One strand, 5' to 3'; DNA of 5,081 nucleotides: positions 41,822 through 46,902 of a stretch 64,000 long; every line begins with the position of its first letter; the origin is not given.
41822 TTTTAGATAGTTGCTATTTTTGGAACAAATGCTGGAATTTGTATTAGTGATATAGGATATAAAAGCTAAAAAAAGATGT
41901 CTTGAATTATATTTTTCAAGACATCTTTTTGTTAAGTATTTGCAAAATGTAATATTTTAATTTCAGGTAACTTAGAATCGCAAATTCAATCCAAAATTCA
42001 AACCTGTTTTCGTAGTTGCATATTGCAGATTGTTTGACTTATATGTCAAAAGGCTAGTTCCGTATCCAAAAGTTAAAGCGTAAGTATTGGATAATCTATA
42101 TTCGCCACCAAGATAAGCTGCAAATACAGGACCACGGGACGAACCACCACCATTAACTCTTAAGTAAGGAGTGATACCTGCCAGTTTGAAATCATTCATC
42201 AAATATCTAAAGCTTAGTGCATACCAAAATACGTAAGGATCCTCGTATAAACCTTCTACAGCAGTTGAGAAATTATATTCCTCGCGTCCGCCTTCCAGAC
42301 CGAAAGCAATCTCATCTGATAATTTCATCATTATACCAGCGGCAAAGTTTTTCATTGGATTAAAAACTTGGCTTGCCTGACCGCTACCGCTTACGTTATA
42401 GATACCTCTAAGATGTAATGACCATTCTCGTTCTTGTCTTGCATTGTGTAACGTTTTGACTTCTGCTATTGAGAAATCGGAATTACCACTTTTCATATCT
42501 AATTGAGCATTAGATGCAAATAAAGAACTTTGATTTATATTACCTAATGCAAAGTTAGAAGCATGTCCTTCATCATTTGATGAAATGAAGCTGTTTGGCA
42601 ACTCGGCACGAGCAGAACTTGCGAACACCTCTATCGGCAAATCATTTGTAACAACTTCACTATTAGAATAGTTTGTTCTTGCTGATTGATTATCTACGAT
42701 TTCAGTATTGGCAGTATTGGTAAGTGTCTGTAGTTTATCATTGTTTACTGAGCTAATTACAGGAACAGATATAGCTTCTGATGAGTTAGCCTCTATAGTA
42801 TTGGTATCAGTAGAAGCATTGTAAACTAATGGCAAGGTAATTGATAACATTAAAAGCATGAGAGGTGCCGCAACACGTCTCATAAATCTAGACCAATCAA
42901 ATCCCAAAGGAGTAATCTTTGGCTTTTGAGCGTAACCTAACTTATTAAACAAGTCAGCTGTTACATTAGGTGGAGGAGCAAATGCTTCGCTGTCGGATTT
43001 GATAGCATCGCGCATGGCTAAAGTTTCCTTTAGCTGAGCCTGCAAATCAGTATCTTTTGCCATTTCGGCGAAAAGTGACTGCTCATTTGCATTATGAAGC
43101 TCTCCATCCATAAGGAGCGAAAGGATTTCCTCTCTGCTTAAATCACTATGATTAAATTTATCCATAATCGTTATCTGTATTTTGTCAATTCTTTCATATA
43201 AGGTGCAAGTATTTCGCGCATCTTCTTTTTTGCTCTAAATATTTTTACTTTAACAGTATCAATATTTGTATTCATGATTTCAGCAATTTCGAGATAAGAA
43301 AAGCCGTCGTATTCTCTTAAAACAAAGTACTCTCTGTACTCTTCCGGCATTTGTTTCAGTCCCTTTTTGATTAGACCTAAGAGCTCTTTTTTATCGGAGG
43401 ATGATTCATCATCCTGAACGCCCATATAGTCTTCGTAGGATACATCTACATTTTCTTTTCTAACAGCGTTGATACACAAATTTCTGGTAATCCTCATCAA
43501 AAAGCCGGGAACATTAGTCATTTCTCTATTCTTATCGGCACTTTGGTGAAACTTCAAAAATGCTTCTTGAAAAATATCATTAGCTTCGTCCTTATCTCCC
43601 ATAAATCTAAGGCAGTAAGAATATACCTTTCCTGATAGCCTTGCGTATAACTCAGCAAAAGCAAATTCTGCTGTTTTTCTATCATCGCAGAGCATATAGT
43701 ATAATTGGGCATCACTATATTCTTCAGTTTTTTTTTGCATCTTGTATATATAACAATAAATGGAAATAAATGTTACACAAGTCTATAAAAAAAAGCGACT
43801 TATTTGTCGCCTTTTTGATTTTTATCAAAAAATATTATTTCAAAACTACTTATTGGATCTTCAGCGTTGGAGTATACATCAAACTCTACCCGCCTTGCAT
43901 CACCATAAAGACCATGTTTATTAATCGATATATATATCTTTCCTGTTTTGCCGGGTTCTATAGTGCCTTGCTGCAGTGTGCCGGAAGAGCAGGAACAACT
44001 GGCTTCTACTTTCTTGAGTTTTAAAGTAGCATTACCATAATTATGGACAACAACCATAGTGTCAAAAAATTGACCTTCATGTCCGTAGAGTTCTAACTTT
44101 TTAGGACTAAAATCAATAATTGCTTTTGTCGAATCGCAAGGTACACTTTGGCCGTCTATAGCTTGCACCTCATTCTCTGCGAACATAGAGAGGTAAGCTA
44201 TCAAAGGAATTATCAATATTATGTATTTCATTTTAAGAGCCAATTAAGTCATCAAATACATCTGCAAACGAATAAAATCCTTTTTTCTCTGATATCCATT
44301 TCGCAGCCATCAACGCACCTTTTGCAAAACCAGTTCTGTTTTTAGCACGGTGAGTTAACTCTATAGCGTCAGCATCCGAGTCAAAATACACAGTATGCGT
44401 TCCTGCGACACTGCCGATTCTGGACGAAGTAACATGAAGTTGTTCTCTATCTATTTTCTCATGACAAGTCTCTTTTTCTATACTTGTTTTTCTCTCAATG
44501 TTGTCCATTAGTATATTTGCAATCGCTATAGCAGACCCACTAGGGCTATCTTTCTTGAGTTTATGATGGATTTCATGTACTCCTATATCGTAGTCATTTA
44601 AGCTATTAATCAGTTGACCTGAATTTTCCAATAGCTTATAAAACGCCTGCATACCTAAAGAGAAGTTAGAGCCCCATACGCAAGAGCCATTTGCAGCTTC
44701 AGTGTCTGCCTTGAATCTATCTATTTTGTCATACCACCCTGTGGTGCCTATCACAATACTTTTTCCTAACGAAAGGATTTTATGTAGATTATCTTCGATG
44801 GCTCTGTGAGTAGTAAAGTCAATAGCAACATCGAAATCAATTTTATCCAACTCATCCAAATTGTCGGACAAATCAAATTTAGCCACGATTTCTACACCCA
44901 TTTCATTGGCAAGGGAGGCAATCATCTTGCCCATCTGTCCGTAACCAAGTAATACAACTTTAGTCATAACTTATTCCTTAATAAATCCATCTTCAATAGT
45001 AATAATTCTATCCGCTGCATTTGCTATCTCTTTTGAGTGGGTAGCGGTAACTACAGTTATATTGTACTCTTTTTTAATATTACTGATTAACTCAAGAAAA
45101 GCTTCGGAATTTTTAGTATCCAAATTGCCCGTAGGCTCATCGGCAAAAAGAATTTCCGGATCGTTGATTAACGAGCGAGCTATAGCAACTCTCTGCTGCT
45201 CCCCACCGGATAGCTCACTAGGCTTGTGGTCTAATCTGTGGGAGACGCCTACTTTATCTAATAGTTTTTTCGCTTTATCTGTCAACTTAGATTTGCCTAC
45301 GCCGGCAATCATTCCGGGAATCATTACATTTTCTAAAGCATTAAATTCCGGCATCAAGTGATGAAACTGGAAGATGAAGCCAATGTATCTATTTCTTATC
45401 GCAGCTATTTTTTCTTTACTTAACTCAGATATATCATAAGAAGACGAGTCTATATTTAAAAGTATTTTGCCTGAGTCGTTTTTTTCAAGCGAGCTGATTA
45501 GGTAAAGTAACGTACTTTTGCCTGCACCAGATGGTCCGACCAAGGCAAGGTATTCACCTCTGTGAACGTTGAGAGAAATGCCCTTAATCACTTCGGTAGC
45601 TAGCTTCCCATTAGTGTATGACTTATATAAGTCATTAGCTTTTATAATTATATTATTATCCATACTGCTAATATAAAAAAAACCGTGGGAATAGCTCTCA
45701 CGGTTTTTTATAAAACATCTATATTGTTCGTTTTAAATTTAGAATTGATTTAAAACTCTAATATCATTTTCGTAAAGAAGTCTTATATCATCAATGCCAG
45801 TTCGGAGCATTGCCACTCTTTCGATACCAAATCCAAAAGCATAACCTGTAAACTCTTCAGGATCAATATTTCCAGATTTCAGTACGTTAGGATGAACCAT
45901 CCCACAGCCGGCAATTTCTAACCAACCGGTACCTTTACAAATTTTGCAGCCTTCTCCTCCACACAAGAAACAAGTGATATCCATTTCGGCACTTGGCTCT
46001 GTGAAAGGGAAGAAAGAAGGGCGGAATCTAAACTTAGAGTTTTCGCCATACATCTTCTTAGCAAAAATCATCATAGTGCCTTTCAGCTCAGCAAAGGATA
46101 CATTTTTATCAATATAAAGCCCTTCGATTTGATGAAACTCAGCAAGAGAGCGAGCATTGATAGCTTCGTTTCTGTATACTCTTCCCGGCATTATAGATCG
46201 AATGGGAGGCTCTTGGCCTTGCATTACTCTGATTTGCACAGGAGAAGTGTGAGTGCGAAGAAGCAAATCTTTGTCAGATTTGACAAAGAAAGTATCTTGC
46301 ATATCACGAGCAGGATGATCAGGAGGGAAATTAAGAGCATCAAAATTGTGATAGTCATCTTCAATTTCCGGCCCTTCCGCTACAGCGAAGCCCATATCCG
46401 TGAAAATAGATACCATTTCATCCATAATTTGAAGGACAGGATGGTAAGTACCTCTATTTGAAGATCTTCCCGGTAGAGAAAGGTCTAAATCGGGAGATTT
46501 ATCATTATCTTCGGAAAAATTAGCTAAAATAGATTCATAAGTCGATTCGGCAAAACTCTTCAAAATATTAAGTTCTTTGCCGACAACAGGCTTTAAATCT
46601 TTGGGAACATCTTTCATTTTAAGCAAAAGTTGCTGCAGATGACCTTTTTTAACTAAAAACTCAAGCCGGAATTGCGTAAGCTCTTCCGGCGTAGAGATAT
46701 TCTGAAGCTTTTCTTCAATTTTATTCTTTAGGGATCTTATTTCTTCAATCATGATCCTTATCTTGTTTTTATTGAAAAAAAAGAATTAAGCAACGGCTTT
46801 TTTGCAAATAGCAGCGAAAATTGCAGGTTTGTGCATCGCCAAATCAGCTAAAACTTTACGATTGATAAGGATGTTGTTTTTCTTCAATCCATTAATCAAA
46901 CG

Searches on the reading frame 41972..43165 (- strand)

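Call 54: search_protein_families(library=pfam, proteins=[window:41972-43165:-], max_evalue=0.001)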
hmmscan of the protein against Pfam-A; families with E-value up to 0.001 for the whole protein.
window:41972-43165:- (397 aa): 1 family
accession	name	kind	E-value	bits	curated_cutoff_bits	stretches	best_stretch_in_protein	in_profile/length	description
PF03872.18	RseA_N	-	0.00023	22.1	24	1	12-62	3-50/87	Anti sigma-E protein RseA, N-terminal domain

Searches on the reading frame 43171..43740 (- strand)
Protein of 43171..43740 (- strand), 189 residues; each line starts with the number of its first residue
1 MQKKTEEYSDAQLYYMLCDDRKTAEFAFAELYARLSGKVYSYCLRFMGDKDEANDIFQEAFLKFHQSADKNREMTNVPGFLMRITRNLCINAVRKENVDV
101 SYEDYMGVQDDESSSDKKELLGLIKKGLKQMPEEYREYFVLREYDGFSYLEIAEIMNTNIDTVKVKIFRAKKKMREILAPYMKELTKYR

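Call 54: search_protein_families(library=pfam, proteins=[window:43171-43740:-], max_evalue=0.001)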
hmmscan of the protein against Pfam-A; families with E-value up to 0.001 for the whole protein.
window:43171-43740:- (189 aa): 3 families
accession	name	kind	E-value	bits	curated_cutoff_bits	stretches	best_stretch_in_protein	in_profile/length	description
PF08281.18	Sigma70_r4_2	-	3.5e-16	59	25.7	1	126-174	6-54/54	Sigma-70, region 4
PF04542.20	Sigma70_r2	-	6.2e-15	55.2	24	1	31-96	1-68/71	Sigma-70 region 2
PF04545.22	Sigma70_r4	-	3.1e-06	27.1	24.1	1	128-176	2-50/50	Sigma-70, region 4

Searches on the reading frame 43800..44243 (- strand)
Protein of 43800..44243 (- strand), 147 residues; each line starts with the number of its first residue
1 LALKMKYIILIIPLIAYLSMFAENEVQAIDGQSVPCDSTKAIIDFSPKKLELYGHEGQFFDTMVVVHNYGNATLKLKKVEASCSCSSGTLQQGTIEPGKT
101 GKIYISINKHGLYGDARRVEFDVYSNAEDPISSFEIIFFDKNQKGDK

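Call 54: search_protein_families(library=pfam, proteins=[window:43800-44243:-], max_evalue=0.001)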
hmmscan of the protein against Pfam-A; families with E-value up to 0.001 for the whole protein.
window:43800-44243:- (147 aa): 2 families
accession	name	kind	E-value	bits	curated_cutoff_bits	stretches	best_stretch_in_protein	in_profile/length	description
PF07610.17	DUF1573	-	3.5e-10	40.2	26.1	1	63-134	22-92/98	Protein of unknown function (DUF1573)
PF22544.2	HYDIN_VesB_CFA65-like_Ig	-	9.2e-08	32.7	25.5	1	42-115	2-77/100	HYDIN/CFA65/VesB-like, Ig-like domain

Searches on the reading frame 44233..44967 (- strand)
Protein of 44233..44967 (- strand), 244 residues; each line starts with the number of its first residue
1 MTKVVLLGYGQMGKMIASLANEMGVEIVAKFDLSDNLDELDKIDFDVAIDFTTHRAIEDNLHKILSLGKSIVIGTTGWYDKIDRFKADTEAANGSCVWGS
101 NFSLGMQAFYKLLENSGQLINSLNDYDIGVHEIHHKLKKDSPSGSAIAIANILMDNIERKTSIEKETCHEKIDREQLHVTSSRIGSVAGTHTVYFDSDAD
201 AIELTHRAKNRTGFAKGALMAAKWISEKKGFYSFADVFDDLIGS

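Call 54: search_protein_families(library=pfam, proteins=[window:44233-44967:-], max_evalue=0.001)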
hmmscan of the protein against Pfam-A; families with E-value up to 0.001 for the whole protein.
window:44233-44967:- (244 aa): 2 families
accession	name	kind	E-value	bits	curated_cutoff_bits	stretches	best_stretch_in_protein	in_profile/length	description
PF05173.19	DapB_C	-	3.2e-33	114.8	27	1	105-237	1-120/121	Dihydrodipicolinate reductase, C-terminus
PF01113.26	DapB_N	-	3e-14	53.6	25.6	1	3-102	2-124/124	Dihydrodipicolinate reductase, N-terminus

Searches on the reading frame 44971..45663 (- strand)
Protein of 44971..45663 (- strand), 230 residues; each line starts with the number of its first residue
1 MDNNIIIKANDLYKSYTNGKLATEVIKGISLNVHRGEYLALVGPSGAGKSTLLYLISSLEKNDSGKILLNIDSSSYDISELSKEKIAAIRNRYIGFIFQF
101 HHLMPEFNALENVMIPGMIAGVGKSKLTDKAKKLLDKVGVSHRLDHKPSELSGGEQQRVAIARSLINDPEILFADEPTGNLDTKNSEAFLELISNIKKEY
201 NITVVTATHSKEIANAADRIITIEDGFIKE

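Call 54: search_protein_families(library=pfam, proteins=[window:44971-45663:-], max_evalue=0.001)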
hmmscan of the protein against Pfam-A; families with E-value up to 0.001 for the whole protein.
window:44971-45663:- (230 aa): 9 families
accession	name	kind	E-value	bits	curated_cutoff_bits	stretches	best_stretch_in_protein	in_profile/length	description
PF00005.33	ABC_tran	-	3.2e-35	122.2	25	1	27-178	2-136/137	ABC transporter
PF13304.12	AAA_21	-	6.8e-08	33.4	27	0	40-64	3-35/304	AAA domain, putative AbiEii toxin, Type IV TA system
PF02463.25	SMC_N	-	4.8e-06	26.6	40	1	38-223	26-211/220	RecF/RecN/SMC N terminal domain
PF13555.12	AAA_29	-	5.1e-05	23.4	27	0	31-53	17-39/61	P-loop containing region of AAA domain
PF13175.12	AAA_15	-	0.00014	22.1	32.1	0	38-93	25-83/374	AAA ATPase domain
PF13191.12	AAA_16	-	0.00017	22.6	32.6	0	34-62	22-51/167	AAA ATPase domain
PF13401.12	AAA_22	-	0.00023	21.9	27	0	38-80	7-49/130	AAA domain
PF03193.22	RsgA_GTPase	-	0.0004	20.7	30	0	26-61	97-131/174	RsgA GTPase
PF13238.12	AAA_18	-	0.00069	20.5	29.4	0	40-65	2-25/128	AAA domain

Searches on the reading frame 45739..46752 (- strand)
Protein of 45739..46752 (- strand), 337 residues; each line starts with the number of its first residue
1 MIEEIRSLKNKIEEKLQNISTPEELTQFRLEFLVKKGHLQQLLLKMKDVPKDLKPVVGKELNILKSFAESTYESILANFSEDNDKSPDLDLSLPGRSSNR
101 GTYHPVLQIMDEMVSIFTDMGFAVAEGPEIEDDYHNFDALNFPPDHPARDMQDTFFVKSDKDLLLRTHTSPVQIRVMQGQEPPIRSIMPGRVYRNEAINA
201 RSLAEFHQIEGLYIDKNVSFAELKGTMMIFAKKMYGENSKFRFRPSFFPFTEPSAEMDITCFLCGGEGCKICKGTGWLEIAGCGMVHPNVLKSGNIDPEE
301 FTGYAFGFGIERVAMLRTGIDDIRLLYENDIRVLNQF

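Call 54: search_protein_families(library=pfam, proteins=[window:45739-46752:-], max_evalue=0.001)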
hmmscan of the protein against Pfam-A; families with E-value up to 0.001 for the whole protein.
window:45739-46752:- (337 aa): 2 families
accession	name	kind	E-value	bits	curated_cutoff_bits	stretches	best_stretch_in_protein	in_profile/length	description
PF01409.25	tRNA-synt_2d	-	1.4e-101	339.6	19.8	1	89-337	2-246/246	tRNA synthetases class II core domain (F)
PF02912.23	Phe_tRNA-synt_N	-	3e-13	50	22.3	1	21-81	2-62/69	Aminoacyl tRNA synthetase class II, N-terminal domain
